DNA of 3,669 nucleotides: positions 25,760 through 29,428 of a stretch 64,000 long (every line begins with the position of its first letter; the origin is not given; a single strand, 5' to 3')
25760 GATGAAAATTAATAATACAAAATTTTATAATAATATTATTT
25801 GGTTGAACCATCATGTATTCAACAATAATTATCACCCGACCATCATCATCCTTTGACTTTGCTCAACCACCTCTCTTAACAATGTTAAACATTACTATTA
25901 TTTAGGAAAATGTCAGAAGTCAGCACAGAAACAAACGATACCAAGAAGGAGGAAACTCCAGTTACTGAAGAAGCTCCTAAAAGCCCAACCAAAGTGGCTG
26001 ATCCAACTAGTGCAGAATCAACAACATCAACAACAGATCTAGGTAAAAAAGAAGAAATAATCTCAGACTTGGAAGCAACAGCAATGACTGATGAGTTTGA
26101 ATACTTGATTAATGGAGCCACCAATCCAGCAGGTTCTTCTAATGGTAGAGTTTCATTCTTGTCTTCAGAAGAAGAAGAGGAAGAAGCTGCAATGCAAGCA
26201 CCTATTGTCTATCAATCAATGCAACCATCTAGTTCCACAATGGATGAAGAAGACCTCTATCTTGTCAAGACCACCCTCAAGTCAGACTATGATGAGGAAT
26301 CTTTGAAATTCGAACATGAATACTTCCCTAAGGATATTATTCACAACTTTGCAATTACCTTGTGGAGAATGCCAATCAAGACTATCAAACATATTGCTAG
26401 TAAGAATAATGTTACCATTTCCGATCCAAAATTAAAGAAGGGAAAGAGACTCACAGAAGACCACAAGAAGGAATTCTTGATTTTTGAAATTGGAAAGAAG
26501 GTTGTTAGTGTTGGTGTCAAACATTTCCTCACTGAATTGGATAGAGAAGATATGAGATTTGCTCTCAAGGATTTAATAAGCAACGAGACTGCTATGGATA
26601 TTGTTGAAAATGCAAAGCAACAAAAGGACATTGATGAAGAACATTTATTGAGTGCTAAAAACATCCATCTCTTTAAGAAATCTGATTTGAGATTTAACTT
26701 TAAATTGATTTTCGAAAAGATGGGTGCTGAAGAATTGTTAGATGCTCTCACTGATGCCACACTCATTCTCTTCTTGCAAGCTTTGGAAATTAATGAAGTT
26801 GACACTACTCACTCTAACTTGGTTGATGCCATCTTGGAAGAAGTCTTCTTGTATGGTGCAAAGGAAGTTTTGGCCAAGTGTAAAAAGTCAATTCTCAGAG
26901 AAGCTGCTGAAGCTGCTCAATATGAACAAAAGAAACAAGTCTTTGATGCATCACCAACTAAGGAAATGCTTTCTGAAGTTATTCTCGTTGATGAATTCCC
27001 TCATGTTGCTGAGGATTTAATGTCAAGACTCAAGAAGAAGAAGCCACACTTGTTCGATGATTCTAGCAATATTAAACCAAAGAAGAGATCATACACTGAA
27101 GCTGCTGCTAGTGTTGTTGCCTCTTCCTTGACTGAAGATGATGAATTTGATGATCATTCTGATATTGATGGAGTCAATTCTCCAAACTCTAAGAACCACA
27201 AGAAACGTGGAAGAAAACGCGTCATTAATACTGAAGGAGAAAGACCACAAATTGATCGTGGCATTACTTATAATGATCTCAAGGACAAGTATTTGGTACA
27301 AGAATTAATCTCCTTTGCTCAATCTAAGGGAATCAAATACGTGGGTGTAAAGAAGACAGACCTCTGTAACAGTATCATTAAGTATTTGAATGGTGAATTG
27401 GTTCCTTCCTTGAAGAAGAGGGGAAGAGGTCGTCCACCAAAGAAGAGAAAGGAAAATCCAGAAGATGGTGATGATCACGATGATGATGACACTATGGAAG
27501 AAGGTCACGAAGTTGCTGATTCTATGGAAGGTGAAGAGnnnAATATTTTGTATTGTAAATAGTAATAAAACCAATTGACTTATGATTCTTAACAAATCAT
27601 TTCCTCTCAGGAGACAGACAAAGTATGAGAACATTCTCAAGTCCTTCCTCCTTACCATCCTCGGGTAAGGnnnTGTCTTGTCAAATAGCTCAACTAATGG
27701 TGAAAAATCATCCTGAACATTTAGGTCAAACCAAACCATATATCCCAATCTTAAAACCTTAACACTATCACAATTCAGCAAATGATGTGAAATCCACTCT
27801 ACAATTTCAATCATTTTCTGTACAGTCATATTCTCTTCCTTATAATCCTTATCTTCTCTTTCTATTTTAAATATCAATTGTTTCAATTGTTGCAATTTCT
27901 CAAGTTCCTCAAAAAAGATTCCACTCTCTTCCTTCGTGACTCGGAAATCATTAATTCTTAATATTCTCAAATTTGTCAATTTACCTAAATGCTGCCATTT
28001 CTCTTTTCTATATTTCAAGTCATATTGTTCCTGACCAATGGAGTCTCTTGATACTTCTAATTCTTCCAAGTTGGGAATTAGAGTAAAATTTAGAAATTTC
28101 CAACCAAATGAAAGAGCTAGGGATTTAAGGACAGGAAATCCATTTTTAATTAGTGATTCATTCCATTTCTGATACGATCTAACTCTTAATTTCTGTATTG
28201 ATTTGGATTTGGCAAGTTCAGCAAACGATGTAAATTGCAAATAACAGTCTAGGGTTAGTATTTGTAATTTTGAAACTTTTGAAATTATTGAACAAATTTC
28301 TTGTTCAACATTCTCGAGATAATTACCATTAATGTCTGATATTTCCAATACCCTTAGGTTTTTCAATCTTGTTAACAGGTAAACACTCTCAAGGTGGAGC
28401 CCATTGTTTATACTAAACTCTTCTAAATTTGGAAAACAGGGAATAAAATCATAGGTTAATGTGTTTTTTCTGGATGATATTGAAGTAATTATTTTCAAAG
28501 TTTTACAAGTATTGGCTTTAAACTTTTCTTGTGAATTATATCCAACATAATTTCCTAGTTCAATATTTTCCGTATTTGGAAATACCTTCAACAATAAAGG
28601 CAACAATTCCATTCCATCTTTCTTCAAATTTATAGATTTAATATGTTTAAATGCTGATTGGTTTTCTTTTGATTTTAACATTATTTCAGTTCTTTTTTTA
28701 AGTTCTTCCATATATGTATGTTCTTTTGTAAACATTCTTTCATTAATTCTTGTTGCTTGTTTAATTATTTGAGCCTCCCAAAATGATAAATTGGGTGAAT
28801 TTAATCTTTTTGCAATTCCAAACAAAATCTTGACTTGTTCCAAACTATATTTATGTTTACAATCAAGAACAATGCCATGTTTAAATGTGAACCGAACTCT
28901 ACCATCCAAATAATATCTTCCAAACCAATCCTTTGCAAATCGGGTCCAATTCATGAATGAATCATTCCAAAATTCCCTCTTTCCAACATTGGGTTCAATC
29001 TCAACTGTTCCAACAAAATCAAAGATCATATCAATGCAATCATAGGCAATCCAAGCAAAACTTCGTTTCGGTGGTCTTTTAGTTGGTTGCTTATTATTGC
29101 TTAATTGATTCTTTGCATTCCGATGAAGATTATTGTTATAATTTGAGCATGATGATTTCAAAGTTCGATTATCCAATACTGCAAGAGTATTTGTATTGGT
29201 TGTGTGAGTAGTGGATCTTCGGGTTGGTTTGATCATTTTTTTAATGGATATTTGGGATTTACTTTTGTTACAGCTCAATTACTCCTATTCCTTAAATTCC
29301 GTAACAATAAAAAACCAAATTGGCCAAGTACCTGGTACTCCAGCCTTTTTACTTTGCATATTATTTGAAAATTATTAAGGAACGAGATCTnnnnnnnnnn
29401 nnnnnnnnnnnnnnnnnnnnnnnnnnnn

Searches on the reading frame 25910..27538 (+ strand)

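Call 12: search_protein_families(library=pfam, proteins=[window:25910-27538:+], max_evalue=0.001)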
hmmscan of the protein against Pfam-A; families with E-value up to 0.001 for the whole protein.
window:25910-27538:+ (543 aa): 1 family
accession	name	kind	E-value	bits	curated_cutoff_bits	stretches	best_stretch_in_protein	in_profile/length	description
PF18953.6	SAP_new25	-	5.1e-05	23.3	26.3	1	460-501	6-47/51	SAP domain-containing new25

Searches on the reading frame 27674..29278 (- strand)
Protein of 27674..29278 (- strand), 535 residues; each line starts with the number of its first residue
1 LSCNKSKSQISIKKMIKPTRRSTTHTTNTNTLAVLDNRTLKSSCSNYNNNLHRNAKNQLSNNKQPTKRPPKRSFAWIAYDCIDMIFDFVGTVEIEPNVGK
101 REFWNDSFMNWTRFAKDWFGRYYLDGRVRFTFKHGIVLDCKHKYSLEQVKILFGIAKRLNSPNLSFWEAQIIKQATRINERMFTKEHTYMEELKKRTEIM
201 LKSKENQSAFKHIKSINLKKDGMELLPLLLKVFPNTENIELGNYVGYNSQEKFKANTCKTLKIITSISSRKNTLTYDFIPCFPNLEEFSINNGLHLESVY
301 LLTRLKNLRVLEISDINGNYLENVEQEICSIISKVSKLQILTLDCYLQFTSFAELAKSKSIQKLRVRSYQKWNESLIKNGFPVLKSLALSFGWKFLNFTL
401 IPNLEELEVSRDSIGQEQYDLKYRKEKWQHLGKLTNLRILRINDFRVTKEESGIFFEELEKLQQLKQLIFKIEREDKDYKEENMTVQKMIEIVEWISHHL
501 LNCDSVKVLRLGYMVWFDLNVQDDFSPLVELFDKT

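Call 12: search_protein_families(library=pfam, proteins=[window:27674-29278:-], max_evalue=0.001)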
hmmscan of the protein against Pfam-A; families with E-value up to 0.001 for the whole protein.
window:27674-29278:- (535 aa): 2 families
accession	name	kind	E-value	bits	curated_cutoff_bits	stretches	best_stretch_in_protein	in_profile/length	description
PF23598.1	LRR_14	-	2.3e-08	33.6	40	1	419-482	128-184/353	Leucine-rich repeat region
PF07558.16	Shugoshin_N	-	0.00061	20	30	0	353-378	10-35/45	Shugoshin N-terminal coiled-coil region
